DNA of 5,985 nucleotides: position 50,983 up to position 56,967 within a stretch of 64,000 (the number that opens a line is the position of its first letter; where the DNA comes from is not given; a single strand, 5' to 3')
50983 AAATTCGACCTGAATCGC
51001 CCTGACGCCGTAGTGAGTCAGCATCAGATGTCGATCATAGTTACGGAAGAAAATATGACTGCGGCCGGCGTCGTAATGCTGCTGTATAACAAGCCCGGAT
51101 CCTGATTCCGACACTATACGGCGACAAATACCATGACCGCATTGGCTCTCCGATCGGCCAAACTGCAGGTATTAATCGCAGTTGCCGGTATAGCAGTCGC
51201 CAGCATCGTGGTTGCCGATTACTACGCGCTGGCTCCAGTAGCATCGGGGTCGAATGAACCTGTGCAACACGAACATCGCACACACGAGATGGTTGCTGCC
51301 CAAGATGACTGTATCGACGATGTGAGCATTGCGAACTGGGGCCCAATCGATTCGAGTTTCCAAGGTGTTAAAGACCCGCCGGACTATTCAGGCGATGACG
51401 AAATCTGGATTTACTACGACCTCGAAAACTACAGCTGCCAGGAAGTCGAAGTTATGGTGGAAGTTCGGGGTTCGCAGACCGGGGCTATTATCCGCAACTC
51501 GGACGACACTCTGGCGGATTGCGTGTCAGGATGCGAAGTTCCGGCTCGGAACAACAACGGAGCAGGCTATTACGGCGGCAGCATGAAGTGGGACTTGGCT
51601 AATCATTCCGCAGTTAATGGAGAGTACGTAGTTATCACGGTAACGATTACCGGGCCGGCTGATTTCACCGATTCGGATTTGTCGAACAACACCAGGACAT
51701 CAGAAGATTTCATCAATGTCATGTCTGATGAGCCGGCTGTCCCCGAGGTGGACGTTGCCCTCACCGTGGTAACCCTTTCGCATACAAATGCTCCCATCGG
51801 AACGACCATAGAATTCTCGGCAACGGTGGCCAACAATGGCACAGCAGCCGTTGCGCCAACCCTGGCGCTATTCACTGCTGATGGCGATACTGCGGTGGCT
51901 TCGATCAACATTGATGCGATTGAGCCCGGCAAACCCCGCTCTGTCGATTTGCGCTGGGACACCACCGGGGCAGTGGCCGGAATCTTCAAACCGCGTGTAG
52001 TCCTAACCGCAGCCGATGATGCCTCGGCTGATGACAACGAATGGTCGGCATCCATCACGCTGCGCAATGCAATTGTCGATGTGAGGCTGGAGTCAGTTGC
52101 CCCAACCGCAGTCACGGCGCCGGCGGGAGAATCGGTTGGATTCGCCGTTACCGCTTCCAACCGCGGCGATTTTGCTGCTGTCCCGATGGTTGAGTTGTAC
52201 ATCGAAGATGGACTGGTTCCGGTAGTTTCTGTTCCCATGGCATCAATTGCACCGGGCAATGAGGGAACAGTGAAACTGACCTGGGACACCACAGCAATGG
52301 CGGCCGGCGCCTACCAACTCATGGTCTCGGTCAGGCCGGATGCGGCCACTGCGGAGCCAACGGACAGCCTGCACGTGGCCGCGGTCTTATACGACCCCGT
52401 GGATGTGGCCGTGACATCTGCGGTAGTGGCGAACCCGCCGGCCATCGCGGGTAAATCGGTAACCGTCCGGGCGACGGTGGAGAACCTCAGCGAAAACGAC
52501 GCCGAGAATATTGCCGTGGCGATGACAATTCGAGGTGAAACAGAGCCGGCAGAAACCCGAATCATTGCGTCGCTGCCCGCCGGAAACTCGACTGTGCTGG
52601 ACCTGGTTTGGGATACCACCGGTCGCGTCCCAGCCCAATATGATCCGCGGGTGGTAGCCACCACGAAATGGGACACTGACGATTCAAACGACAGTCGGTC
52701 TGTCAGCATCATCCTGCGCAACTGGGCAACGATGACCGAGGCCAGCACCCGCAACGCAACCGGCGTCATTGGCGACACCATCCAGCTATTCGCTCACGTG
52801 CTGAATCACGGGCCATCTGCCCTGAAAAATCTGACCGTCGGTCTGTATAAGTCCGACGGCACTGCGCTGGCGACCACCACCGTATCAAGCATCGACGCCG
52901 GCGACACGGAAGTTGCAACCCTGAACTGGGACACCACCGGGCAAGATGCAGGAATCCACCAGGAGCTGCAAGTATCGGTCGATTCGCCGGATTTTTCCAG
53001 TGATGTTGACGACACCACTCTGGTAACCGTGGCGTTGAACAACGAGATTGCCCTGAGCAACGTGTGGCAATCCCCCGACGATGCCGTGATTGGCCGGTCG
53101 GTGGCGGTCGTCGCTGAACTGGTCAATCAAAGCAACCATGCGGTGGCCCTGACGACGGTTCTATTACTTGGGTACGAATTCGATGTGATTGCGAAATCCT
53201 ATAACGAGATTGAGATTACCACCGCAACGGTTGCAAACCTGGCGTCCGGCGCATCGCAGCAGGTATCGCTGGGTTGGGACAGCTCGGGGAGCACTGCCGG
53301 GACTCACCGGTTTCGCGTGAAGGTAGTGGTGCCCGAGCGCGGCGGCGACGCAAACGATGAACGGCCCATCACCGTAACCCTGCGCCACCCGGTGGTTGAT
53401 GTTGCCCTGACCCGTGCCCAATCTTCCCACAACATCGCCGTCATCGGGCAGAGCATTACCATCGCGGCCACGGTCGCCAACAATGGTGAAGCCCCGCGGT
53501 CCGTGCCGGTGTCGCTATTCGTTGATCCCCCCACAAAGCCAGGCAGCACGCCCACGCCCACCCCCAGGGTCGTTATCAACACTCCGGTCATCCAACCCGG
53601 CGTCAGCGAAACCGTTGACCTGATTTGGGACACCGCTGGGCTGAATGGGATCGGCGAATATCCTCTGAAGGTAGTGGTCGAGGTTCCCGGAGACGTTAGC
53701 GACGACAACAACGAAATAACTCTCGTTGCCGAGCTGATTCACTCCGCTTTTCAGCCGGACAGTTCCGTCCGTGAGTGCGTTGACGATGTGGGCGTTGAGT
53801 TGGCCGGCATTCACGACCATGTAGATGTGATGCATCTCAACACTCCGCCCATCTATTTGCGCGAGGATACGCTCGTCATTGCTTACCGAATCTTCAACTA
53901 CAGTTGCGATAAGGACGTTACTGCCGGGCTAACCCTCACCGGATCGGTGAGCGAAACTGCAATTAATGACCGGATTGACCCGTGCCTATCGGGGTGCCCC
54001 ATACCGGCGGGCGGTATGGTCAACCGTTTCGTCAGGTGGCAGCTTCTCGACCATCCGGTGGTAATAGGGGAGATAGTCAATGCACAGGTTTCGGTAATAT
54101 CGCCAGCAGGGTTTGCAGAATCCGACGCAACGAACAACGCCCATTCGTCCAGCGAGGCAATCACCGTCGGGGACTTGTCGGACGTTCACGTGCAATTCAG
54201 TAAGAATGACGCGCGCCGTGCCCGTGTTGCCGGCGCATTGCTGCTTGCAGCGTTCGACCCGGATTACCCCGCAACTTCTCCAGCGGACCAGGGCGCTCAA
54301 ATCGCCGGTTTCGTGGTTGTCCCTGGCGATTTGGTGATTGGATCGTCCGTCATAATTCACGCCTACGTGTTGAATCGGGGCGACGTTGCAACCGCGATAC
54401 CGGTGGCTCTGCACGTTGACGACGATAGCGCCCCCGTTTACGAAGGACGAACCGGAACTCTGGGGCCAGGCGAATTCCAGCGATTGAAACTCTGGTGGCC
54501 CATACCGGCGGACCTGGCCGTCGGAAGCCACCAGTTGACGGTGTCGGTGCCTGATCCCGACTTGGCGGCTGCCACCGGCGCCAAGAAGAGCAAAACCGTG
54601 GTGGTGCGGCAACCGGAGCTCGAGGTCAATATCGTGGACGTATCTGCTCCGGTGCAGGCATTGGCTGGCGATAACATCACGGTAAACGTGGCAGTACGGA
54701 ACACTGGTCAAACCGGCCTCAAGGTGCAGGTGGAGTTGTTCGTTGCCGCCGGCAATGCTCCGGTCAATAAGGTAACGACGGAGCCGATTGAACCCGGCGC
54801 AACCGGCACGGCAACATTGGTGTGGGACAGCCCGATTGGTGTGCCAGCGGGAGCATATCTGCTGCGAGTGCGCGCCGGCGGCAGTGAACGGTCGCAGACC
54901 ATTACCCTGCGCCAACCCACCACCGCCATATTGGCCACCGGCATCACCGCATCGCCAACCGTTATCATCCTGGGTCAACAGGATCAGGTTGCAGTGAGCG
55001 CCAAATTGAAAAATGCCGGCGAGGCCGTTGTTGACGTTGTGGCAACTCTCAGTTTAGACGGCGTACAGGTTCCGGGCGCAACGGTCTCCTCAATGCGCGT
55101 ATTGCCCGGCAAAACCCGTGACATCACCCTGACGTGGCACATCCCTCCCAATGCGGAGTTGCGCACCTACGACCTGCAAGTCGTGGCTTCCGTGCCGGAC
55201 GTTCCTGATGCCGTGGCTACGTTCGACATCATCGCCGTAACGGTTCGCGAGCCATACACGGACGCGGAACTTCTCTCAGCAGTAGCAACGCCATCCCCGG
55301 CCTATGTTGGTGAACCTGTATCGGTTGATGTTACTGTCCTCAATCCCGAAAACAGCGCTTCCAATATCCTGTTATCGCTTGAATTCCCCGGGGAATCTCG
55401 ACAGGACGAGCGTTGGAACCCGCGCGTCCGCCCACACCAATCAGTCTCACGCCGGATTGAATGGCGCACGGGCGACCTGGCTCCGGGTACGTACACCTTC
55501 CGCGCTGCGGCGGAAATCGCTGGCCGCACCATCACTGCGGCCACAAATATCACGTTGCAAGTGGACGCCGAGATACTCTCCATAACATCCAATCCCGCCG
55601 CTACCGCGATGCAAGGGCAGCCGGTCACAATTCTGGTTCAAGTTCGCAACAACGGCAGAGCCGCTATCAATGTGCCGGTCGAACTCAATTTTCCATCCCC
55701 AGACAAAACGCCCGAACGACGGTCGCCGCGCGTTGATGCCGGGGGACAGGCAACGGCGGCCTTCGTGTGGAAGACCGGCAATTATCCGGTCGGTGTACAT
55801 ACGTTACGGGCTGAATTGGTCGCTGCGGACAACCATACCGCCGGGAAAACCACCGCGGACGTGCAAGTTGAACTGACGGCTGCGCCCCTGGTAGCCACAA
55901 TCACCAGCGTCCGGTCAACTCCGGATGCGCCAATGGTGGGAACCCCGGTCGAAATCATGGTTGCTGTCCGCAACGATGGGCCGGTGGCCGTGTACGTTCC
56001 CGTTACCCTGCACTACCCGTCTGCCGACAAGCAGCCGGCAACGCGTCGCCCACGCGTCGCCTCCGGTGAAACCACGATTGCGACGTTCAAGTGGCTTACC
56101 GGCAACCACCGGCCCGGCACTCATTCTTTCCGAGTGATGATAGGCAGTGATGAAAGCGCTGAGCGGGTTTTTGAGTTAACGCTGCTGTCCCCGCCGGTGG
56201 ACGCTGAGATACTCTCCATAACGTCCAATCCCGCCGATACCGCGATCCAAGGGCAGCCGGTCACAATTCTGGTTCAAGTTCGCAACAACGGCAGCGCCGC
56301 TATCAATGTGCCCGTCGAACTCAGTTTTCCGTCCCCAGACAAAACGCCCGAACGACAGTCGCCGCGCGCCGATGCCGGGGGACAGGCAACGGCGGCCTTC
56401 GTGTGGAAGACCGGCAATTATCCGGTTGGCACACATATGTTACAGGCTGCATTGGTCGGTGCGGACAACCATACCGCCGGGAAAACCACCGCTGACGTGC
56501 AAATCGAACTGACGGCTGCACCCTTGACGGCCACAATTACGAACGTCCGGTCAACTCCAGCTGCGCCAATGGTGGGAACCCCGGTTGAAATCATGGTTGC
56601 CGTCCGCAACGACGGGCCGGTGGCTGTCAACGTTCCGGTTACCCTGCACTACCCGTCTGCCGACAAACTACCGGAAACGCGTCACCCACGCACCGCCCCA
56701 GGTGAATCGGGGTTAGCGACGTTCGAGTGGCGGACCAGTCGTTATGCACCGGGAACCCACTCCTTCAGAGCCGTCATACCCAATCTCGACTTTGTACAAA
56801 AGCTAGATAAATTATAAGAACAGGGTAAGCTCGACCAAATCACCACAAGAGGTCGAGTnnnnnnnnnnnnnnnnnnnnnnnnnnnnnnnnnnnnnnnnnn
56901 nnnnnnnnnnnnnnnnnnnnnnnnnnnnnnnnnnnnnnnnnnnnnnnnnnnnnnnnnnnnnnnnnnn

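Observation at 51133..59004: Roughly 2136-residue CARDB-array surface protein split by an IS; excision restores the frame exactly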

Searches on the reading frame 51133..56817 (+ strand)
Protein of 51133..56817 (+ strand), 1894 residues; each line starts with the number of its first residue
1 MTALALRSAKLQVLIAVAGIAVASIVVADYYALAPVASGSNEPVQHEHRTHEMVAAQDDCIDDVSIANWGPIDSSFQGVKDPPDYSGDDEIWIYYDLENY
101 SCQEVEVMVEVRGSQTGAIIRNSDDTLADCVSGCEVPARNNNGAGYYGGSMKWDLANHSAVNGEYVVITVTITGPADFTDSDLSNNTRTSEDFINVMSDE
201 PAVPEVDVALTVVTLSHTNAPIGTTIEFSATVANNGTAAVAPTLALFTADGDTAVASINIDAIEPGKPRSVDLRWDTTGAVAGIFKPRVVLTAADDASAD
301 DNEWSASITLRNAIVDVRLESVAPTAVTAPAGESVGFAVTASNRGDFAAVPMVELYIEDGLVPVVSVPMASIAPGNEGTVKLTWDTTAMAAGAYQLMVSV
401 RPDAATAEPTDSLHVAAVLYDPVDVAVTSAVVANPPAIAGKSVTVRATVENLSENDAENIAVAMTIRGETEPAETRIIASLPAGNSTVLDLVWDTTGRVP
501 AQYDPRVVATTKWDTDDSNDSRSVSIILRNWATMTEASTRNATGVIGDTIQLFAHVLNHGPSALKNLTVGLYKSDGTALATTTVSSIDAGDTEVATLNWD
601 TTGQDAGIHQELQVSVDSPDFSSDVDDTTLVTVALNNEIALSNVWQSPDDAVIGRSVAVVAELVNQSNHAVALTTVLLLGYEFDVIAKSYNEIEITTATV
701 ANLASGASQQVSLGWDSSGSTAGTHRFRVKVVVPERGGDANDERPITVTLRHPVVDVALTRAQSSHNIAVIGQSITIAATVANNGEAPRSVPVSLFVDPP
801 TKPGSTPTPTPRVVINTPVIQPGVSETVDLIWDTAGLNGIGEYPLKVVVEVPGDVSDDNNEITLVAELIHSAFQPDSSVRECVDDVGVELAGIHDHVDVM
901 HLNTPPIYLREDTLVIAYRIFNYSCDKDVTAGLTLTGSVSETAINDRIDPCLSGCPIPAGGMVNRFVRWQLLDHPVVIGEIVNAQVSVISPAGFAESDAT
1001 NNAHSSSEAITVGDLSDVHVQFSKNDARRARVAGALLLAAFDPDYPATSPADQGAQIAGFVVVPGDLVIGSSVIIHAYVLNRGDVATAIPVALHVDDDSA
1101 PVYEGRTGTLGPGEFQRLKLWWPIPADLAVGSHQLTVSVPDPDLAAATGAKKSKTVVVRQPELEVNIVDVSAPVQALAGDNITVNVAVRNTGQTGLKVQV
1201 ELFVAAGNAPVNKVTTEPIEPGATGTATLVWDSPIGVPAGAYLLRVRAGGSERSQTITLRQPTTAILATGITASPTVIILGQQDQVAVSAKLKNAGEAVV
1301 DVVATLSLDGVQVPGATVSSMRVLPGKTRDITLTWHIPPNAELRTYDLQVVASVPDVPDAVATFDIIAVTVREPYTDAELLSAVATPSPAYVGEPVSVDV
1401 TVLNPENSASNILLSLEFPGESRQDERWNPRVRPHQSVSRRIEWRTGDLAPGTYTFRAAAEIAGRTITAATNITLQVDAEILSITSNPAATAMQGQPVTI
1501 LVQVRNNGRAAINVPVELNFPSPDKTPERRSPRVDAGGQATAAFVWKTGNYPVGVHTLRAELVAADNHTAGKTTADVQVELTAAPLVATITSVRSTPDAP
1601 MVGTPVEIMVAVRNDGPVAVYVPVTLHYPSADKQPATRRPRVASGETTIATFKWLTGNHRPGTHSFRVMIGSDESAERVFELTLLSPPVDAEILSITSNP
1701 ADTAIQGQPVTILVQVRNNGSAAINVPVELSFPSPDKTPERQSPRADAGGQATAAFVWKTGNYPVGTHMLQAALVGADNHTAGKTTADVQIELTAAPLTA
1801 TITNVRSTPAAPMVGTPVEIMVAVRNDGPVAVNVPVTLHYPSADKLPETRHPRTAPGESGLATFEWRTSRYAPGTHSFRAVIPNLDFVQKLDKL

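Call 8: find_encoding_contigs(protein=window:51133-56817:+, flank=3000, max_places=6)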
Protein window:51133-56817:+ (1894 aa): no gene with exactly this product is on record in the collection.

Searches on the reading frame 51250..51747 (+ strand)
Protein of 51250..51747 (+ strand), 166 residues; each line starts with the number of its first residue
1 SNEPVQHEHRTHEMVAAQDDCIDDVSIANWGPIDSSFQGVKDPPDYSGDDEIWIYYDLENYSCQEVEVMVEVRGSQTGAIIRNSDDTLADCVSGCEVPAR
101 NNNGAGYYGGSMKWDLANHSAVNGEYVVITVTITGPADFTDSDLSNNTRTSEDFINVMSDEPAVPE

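Call 31: search_protein_families(library=ncbifam, proteins=[window:51250-51747:+], max_evalue=1)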
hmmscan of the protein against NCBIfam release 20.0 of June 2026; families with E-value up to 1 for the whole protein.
seq(166 aa): 2 families
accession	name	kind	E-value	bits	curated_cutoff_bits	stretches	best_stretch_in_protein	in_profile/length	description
NF052447.1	PknI_Rv2253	domain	0.11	12.6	35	1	2-88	19-108/137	Rv2253/PknI dimerization domain-containing protein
NF041919.1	SAMP2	equivalog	0.13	12.8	70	0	66-96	1-31/66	ubiquitin-like small modifier protein SAMP2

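Call 32: search_protein_families(library=pfam, proteins=[window:51250-51747:+], max_evalue=1)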
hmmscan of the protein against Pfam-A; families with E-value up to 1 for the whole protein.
seq(166 aa): 0 families

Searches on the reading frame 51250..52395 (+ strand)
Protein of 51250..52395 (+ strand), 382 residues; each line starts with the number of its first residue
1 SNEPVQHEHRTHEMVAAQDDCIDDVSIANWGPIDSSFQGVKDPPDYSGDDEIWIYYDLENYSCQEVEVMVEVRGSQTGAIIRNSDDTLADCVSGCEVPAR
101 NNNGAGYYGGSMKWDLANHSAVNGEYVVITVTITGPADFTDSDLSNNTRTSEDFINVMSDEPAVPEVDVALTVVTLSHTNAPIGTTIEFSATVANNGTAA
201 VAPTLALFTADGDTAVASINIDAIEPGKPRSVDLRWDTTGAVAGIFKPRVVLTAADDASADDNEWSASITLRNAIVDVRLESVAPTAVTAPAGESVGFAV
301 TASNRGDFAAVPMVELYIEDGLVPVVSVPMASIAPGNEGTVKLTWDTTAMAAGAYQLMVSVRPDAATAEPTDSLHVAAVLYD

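Call 62: search_solved_structures(query=window:51250-52395:+, max_evalue=1)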
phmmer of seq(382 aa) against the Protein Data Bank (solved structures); distinct sequences matched with E-value up to 1: 0.
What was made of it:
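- On Fibrillar adhesin / surface-layer-type envelope protein: A segment covering cysteine module 1 and the first two CARDB repeats has no PDB sequence relative (call 62).
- Tried and rejected: A PDB sequence search of a segment covering module 1 and the first two repeats gave no hit (call 62).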

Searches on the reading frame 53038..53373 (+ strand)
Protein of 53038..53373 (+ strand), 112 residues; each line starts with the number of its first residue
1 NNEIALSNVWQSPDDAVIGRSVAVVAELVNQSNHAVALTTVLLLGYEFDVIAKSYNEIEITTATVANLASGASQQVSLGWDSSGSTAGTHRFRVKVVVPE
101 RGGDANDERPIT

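Call 87: search_protein_families(library=pfam, proteins=[window:53038-53373:+], max_evalue=0.1)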
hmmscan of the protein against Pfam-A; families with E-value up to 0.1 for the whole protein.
seq(112 aa): 1 family
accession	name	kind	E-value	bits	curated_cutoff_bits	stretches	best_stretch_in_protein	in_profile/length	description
PF07705.17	CARDB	-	0.0061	17.2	22.7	1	56-96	45-83/101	CARDB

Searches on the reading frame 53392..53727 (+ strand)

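Call 87: search_protein_families(library=pfam, proteins=[window:53392-53727:+], max_evalue=0.1)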
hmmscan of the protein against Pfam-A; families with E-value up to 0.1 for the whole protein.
seq(112 aa): 1 family
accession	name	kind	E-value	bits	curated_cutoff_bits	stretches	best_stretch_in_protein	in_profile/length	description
PF07705.17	CARDB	-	3.5e-06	27.6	22.7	1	11-107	10-94/101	CARDB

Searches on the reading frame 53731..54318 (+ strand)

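Call 31: search_protein_families(library=ncbifam, proteins=[window:53731-54318:+], max_evalue=1)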
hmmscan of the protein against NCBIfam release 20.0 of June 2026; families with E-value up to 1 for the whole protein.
seq(196 aa): 0 families

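Call 32: search_protein_families(library=pfam, proteins=[window:53731-54318:+], max_evalue=1)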
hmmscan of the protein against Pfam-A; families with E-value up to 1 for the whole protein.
seq(196 aa): 1 family
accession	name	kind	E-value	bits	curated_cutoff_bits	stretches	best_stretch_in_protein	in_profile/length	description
PF07317.18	PilZN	-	0.26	11.7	23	1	131-174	55-99/107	Flagellar regulator YcgR, PilZN domain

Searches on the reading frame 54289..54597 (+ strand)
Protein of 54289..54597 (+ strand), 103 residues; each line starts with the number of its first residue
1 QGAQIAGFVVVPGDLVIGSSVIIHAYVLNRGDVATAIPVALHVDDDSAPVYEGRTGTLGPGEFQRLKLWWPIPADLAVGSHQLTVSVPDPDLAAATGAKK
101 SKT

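Call 87: search_protein_families(library=pfam, proteins=[window:54289-54597:+], max_evalue=0.1)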
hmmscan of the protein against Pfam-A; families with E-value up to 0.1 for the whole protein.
seq(103 aa): 2 families
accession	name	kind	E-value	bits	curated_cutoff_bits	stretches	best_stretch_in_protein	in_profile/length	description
PF00132.30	Hexapep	-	0.0035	17.4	27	1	2-27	7-32/36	Bacterial transferase hexapeptide (six repeats)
PF21226.3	MalQ_N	-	0.085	13.7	24.1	0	70-91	61-82/91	MalQ N-terminal beta sandwich domain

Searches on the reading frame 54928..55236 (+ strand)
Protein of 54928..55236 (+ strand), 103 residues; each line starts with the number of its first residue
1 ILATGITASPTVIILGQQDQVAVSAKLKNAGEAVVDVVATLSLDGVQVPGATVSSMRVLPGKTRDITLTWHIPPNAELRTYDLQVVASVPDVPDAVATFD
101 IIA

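Call 87: search_protein_families(library=pfam, proteins=[window:54928-55236:+], max_evalue=0.1)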
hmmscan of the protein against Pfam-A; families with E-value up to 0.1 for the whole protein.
seq(103 aa): 1 family
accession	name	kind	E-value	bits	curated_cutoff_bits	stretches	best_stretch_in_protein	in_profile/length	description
PF07705.17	CARDB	-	7.7e-05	23.3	22.7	1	17-87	17-83/101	CARDB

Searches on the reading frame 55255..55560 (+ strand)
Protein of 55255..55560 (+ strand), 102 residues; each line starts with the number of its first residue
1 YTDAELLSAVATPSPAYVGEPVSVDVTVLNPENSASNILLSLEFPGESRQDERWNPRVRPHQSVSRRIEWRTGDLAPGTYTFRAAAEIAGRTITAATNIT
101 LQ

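Call 87: search_protein_families(library=pfam, proteins=[window:55255-55560:+], max_evalue=0.1)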
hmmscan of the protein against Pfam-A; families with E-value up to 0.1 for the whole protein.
seq(102 aa): 3 families
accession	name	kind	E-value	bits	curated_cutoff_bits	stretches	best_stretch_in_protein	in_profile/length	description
PF12690.13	BsuPI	-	0.0066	16.8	22.9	1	57-85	67-95/101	Intracellular proteinase inhibitor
PF07705.17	CARDB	-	0.061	14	22.7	1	11-87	10-84/101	CARDB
PF11797.14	WxLIP_HBD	-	0.066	13.6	28.9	1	57-100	84-127/138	WxL Interacting Protein, host binding domain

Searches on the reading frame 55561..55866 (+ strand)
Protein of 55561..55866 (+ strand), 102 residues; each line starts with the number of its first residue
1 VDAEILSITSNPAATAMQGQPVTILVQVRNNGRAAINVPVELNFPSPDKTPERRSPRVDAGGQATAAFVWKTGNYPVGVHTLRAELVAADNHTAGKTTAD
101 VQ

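Call 88: search_protein_families(library=pfam, proteins=[window:55561-55866:+], max_evalue=0.1)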
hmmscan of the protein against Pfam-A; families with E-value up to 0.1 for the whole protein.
seq(102 aa): 5 families
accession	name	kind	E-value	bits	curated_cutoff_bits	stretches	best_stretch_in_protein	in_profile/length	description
PF16640.11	Big_3_5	-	0.00018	22.4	35.5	1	9-98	2-81/88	Bacterial Ig-like domain (group 3)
PF07705.17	CARDB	-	0.0017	18.9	22.7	1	7-84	5-81/101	CARDB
PF10633.15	NPCBM_assoc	-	0.013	16.1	24.4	1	18-69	3-57/78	NPCBM-associated, NEW3 domain of alpha-galactosidase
PF21226.3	MalQ_N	-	0.018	15.9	24.1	1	12-86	3-78/91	MalQ N-terminal beta sandwich domain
PF17957.7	Big_7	-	0.067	14.3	24.1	0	7-84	4-70/70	Bacterial Ig domain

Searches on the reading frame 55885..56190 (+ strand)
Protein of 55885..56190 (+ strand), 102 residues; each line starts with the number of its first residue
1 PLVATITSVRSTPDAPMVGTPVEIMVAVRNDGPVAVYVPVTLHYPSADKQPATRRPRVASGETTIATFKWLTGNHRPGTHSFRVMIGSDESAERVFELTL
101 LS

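Call 88: search_protein_families(library=pfam, proteins=[window:55885-56190:+], max_evalue=0.1)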
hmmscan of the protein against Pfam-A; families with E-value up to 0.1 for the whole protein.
seq(102 aa): 2 families
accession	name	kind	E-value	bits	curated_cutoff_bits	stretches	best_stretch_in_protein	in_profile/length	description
PF07705.17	CARDB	-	0.00072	20.2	22.7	1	8-89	7-86/101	CARDB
PF12690.13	BsuPI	-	0.091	13.2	22.9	0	54-87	64-97/101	Intracellular proteinase inhibitor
